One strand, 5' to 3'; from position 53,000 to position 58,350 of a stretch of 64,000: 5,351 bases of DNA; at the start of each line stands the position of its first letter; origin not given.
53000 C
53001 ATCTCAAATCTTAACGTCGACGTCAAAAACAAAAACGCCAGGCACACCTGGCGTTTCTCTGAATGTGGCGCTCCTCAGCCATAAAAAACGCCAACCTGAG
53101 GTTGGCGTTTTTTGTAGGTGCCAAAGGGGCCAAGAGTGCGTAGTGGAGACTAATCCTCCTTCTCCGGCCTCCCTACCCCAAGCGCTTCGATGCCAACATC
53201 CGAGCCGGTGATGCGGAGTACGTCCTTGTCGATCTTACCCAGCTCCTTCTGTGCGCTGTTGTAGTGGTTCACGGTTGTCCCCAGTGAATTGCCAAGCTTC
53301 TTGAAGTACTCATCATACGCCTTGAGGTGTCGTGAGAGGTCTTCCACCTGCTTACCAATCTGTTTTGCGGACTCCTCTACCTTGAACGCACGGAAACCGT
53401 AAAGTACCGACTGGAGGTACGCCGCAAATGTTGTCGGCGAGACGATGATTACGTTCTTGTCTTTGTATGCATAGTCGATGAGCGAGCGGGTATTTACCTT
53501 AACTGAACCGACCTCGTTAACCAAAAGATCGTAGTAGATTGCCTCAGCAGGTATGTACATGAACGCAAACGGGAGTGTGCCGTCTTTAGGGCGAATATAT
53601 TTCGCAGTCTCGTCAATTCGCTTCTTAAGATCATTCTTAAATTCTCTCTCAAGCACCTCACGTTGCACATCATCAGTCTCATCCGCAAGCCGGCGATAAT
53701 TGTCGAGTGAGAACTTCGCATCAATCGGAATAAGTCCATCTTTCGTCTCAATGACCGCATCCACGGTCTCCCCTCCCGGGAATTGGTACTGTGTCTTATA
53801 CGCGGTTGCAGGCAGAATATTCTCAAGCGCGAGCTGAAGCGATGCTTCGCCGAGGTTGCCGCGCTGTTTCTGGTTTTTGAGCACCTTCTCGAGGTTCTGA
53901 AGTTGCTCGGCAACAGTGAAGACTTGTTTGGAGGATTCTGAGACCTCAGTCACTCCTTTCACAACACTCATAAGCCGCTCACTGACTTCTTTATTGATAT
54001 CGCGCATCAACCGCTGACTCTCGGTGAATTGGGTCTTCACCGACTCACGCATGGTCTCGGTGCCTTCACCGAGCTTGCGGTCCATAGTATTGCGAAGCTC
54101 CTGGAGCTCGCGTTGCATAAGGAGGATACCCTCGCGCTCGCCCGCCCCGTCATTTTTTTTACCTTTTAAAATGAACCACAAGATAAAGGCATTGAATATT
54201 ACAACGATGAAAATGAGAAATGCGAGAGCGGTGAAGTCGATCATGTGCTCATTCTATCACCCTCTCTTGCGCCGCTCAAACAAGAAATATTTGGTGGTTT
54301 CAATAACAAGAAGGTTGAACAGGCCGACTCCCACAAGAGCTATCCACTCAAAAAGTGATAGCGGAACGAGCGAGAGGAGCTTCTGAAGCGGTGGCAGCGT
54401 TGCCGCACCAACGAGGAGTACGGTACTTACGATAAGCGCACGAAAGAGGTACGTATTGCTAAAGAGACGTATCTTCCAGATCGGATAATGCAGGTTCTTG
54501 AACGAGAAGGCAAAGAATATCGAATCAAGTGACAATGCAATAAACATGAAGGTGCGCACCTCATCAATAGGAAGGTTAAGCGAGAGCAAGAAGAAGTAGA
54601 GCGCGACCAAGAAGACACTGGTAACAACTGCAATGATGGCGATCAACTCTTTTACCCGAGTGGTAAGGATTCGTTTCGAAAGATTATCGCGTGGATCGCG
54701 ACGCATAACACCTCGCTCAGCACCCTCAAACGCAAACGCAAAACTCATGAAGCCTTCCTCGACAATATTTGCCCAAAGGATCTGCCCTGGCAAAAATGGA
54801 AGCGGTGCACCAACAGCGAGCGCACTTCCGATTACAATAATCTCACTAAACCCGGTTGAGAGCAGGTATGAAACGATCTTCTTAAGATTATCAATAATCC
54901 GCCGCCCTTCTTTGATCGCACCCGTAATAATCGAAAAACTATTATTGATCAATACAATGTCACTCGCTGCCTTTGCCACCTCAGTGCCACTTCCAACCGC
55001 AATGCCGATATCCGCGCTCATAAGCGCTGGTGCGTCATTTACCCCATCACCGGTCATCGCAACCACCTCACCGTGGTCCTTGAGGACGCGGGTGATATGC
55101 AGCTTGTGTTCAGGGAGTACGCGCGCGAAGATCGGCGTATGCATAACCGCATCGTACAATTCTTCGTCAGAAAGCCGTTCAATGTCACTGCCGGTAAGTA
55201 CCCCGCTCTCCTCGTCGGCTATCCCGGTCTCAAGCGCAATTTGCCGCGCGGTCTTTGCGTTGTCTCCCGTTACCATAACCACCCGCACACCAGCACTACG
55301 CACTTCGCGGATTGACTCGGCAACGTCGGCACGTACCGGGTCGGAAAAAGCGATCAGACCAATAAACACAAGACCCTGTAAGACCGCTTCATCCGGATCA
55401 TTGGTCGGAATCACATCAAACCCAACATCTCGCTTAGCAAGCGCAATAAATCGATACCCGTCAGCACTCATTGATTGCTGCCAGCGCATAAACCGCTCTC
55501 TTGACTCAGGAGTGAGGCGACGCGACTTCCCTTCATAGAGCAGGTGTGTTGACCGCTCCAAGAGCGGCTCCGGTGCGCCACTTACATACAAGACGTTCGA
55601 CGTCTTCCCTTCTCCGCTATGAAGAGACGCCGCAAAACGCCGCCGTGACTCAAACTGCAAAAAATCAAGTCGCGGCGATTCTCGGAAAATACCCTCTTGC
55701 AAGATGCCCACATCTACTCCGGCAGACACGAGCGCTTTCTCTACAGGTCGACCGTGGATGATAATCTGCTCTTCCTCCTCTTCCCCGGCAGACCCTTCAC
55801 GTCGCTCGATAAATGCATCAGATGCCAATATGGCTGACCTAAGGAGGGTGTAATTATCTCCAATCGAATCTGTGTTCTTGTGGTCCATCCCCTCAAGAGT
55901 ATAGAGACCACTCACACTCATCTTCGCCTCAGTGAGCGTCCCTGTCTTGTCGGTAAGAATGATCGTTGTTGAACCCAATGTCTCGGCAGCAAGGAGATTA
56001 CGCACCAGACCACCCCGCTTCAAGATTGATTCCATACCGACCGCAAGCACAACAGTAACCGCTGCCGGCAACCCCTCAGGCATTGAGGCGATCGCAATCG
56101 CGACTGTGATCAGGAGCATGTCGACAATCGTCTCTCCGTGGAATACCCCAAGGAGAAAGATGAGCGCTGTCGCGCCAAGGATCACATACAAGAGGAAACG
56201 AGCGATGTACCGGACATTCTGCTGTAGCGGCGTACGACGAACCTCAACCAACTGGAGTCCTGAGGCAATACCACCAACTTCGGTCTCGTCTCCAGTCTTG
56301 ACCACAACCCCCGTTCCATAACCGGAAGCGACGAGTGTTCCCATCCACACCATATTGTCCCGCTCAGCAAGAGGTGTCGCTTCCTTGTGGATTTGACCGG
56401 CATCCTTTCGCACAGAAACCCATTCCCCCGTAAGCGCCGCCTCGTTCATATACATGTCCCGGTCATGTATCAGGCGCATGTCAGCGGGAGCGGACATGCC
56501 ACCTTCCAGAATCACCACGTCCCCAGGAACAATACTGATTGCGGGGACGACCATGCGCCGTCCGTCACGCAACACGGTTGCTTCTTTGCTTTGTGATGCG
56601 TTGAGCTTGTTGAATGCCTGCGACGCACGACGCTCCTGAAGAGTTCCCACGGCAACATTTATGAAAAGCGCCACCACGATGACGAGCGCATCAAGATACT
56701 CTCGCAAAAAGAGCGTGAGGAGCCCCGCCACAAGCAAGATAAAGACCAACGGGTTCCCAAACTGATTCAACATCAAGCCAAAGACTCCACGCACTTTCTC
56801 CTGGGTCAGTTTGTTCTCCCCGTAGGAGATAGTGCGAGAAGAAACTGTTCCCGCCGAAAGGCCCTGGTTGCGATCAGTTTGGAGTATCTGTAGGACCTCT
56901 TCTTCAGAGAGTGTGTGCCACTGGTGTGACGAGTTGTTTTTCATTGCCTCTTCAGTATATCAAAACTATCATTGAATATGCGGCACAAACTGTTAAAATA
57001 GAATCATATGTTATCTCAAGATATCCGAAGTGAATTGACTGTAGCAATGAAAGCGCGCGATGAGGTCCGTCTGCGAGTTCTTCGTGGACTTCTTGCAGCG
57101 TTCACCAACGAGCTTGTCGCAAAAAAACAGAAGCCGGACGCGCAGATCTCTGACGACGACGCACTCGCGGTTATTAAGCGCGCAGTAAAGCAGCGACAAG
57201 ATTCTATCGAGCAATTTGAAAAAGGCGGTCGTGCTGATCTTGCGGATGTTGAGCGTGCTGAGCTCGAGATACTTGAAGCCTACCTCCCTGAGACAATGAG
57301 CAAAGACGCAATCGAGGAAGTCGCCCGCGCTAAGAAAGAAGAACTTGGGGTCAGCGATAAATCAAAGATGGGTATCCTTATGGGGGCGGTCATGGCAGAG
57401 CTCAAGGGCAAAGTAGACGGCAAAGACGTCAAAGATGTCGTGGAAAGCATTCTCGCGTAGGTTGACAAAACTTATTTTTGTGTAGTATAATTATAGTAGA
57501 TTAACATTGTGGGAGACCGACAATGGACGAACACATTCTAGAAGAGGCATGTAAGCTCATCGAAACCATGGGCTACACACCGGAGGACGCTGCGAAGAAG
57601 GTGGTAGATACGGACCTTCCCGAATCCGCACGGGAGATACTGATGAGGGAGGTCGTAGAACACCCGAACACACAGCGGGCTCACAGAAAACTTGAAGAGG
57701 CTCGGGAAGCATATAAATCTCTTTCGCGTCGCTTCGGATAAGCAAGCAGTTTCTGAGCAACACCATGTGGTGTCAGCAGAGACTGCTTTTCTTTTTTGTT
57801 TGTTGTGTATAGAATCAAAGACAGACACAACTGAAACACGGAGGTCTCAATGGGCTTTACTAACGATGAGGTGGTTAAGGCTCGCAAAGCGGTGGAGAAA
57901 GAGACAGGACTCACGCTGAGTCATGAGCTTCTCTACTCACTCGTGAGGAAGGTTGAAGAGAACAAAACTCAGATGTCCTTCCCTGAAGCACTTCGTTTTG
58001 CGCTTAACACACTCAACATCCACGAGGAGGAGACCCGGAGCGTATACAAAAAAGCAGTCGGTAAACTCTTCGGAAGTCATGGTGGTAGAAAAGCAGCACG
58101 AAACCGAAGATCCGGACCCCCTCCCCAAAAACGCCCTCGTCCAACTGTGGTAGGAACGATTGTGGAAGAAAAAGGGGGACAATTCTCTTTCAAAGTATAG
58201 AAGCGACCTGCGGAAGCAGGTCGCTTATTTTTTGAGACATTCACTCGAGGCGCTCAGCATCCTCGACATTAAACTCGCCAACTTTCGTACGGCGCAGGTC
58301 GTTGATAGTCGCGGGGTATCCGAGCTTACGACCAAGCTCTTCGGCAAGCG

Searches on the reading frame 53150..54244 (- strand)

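Call 9: search_protein_families(library=pfam, proteins=[window:53150-54244:-])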
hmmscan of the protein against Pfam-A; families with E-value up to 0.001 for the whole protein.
window:53150-54244:- (364 aa): 1 family
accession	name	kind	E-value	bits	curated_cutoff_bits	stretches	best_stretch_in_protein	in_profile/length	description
PF02646.22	RmuC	-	5.1e-54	183.8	26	1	63-336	4-272/291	RmuC family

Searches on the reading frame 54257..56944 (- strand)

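Call 9: search_protein_families(library=pfam, proteins=[window:54257-56944:-])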
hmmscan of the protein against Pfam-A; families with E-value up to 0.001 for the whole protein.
window:54257-56944:- (895 aa): 6 families
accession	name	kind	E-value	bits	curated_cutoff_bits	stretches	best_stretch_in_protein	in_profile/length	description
PF00122.25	E1-E2_ATPase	-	5.1e-43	147.1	28.1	1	118-309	3-180/181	E1-E2 ATPase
PF00689.26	Cation_ATPase_C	-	1e-32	113.7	27.3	1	714-887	1-175/175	Cation transporting ATPase, C-terminus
PF00702.32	Hydrolase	-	5.7e-19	69.7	26.4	1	328-644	3-190/191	haloacid dehalogenase-like hydrolase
PF00690.31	Cation_ATPase_N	-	6.5e-17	61.4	20.4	1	9-76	1-68/69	Cation transporter/ATPase, N-terminus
PF13246.12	Cation_ATPase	-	1.3e-10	41.6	21.7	1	387-467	10-90/91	Cation transport ATPase (P-type)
PF08282.18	Hydrolase_3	-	5.1e-06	26.8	20.9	0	627-668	205-246/255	haloacid dehalogenase-like hydrolase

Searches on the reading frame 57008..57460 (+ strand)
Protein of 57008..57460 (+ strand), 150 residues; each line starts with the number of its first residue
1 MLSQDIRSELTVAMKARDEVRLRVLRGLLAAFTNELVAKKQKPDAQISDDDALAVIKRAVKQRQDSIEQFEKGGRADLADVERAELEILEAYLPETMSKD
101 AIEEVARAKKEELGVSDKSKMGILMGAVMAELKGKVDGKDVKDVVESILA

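Call 9: search_protein_families(library=pfam, proteins=[window:57008-57460:+])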
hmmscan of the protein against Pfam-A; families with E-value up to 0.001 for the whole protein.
window:57008-57460:+ (150 aa): 2 families
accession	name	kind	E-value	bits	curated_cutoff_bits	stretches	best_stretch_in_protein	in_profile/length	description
PF09424.15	YqeY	-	8.4e-42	143.1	27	1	4-149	2-143/143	Yqey-like protein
PF02637.23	GatB_Yqey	-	3e-08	34.1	27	1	100-149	96-148/148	GatB domain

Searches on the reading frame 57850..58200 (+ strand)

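Call 9: search_protein_families(library=pfam, proteins=[window:57850-58200:+])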
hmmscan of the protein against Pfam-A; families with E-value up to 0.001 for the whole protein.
window:57850-58200:+ (116 aa): 0 families

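Call 82: search_protein_families(library=pfam, max_evalue=1, proteins=[window:57850-58200:+])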
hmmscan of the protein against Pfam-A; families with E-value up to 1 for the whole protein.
window:57850-58200:+ (116 aa): 1 family
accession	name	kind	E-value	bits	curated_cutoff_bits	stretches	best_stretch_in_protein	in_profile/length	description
PF07045.17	DUF1330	-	0.12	13.2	23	1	51-88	4-41/94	Domain of unknown function (DUF1330)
